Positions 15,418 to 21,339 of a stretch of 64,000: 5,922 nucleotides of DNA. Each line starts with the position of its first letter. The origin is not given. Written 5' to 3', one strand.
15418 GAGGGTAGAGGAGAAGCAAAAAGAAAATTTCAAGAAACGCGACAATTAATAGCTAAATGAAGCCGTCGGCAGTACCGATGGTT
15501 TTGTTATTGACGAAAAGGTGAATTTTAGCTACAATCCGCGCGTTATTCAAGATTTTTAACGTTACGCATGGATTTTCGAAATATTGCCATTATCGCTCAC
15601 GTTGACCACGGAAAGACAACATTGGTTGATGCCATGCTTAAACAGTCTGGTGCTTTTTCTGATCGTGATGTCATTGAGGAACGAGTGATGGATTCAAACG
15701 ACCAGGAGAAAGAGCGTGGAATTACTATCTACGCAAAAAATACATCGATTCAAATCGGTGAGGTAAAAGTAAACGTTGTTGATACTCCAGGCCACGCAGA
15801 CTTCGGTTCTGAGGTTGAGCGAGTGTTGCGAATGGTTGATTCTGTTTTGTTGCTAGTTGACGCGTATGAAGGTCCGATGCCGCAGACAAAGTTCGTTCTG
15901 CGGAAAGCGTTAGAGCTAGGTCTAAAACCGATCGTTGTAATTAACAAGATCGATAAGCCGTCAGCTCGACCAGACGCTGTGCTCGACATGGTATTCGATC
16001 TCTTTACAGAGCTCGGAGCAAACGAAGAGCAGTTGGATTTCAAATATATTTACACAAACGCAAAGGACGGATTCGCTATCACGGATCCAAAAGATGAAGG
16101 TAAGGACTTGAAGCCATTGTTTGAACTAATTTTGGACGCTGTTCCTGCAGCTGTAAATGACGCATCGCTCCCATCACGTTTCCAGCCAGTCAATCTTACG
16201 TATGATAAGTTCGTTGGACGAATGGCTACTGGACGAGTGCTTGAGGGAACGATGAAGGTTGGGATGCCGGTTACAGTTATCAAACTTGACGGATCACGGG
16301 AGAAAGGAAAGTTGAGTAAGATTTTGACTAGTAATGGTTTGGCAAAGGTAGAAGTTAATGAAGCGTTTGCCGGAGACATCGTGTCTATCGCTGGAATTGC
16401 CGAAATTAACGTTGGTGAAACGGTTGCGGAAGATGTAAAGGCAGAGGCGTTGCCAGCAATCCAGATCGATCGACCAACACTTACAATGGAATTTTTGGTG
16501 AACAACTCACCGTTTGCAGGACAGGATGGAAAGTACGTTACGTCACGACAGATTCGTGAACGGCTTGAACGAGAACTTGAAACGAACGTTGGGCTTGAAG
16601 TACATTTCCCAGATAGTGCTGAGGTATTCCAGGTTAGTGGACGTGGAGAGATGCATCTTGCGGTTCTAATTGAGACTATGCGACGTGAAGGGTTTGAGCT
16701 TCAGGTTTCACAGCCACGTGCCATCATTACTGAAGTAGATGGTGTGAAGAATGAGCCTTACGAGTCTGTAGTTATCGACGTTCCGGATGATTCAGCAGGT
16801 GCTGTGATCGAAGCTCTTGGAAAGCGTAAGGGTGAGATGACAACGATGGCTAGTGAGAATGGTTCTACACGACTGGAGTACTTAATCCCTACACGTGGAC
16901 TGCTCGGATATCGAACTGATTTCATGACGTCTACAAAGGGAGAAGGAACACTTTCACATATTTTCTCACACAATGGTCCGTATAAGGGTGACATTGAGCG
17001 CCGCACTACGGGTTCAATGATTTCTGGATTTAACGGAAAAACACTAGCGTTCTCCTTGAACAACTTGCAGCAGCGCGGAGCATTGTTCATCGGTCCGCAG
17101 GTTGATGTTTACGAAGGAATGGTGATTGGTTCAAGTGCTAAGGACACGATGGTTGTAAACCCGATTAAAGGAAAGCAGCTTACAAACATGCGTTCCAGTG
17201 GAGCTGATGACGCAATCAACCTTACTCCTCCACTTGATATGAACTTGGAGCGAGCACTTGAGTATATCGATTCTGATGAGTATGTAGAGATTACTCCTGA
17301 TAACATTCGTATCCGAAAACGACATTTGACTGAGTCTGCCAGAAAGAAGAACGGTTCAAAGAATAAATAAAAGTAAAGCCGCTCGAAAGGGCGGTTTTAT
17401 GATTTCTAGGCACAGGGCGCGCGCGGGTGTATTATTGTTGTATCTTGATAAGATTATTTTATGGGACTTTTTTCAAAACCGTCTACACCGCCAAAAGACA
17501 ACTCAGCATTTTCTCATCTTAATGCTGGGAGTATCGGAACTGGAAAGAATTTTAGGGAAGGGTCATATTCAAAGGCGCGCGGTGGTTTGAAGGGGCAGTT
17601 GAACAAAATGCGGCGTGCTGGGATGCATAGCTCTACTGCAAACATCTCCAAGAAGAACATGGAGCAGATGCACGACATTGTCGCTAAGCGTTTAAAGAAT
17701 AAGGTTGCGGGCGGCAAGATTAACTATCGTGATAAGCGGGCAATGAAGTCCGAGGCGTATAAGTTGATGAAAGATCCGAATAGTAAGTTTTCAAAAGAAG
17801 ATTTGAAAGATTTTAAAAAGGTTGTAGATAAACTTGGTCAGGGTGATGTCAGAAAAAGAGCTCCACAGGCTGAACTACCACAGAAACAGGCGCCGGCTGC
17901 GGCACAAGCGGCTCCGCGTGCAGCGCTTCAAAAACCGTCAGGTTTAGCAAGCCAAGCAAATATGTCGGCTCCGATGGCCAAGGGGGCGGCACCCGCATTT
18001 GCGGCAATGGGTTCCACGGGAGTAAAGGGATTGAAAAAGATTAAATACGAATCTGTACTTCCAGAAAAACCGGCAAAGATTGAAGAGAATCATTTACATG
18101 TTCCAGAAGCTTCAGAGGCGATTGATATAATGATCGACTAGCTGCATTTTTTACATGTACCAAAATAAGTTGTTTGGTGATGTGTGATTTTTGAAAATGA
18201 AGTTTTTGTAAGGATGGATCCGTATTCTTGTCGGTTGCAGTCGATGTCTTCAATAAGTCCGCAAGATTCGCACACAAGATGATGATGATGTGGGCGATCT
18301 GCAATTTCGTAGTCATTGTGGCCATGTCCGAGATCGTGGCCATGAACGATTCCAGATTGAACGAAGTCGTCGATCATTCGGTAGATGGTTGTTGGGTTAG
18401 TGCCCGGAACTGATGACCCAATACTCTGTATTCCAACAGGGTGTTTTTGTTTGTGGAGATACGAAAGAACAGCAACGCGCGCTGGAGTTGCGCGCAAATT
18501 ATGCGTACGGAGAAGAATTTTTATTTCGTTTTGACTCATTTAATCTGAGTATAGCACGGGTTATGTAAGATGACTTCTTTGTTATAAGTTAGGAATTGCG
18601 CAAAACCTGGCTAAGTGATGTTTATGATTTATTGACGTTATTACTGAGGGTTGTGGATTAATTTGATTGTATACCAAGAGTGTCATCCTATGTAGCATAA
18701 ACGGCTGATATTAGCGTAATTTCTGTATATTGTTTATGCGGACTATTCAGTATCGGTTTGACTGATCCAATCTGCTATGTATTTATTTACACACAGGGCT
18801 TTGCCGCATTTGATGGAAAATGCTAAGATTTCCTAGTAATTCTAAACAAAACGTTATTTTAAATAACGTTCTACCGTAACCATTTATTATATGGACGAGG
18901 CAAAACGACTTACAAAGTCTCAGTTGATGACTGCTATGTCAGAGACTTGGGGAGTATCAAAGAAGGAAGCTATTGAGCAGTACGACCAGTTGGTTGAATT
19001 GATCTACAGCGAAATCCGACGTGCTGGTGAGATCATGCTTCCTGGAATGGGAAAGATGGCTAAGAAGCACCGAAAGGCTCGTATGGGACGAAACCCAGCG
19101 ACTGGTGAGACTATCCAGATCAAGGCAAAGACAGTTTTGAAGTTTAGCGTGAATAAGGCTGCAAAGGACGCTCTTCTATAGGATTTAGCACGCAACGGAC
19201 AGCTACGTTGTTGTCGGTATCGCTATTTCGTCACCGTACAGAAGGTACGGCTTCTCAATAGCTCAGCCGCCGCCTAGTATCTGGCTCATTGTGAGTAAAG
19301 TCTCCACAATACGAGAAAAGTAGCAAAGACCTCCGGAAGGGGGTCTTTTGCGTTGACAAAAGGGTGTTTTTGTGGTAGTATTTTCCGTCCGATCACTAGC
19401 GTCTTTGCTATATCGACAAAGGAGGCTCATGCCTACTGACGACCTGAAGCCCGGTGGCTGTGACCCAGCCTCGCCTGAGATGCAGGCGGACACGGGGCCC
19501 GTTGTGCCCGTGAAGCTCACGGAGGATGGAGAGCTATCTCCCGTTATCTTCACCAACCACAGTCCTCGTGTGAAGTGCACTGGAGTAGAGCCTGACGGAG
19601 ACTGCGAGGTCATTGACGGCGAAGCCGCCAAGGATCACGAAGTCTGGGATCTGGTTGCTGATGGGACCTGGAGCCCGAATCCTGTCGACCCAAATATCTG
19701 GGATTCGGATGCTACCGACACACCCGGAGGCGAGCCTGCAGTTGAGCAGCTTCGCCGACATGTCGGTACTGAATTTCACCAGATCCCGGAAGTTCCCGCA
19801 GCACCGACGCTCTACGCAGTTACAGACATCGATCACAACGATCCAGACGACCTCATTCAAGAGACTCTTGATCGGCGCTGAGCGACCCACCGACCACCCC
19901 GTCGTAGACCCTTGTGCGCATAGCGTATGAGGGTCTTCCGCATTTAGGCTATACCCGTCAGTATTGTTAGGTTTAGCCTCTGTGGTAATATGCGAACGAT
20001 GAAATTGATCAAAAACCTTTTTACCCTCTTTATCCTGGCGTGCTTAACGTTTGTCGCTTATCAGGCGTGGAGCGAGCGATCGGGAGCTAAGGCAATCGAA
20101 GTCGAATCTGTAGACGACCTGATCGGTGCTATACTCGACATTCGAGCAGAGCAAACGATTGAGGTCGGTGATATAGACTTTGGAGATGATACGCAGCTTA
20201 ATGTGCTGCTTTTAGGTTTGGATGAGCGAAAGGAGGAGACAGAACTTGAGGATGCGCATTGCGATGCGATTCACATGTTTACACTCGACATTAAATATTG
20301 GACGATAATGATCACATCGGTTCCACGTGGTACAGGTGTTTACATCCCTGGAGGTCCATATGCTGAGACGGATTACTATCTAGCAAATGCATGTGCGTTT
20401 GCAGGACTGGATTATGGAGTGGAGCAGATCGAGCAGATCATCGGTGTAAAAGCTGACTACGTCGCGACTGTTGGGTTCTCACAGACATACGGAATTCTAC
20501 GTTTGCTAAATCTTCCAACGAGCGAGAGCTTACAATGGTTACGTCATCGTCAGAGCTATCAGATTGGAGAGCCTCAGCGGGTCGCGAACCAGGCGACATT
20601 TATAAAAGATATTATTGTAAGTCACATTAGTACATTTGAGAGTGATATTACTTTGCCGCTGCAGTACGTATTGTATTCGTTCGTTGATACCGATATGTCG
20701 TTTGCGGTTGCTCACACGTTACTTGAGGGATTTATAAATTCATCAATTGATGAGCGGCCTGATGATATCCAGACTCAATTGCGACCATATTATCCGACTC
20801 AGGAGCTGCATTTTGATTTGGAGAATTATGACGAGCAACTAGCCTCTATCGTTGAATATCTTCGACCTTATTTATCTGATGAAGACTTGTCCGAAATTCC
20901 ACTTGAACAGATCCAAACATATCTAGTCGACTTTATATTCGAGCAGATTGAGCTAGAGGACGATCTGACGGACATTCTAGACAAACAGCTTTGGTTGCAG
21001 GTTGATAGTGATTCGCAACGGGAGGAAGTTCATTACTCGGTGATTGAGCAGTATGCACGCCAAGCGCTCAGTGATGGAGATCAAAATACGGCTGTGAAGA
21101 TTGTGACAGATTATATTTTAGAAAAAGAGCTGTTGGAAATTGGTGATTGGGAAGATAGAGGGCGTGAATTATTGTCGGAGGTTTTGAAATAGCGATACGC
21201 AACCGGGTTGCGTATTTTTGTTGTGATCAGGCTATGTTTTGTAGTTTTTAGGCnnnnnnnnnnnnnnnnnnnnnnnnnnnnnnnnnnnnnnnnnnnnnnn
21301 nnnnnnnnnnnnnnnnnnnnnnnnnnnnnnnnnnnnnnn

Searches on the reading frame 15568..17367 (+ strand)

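Call 38: search_protein_families(library=pfam, proteins=[window:15568-17367:+], max_evalue=0.00001)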
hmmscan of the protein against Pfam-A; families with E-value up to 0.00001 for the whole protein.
window:15568-17367:+ (600 aa): 5 families
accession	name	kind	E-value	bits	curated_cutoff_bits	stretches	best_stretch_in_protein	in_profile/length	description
PF00009.33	GTP_EFTU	-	2e-53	181.2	26.5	1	2-193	2-187/188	Elongation factor Tu GTP binding domain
PF21018.2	BipA_C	-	4e-41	139.7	23.8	1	481-588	1-109/110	TypA/BipA C-terminal domain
PF00679.30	EFG_C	-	1.1e-20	73.9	27.9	1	396-478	4-87/89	Elongation factor G C-terminus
PF03144.31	GTP_EFTU_D2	-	6.3e-13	49.4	30.3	1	217-286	1-72/73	Elongation factor Tu domain 2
PF22042.2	EF-G_D2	-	1.7e-11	44.5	27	1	210-287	9-82/84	Elongation factor G domain 2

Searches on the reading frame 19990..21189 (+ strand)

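Call 38: search_protein_families(library=pfam, proteins=[window:19990-21189:+], max_evalue=0.00001)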
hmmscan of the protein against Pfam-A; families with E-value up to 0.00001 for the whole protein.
window:19990-21189:+ (400 aa): 1 family
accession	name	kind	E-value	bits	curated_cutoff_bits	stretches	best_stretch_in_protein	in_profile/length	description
PF03816.19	LytR_cpsA_psr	-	1.8e-08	35.1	24.6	0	91-167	2-77/150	LytR_cpsA_psr family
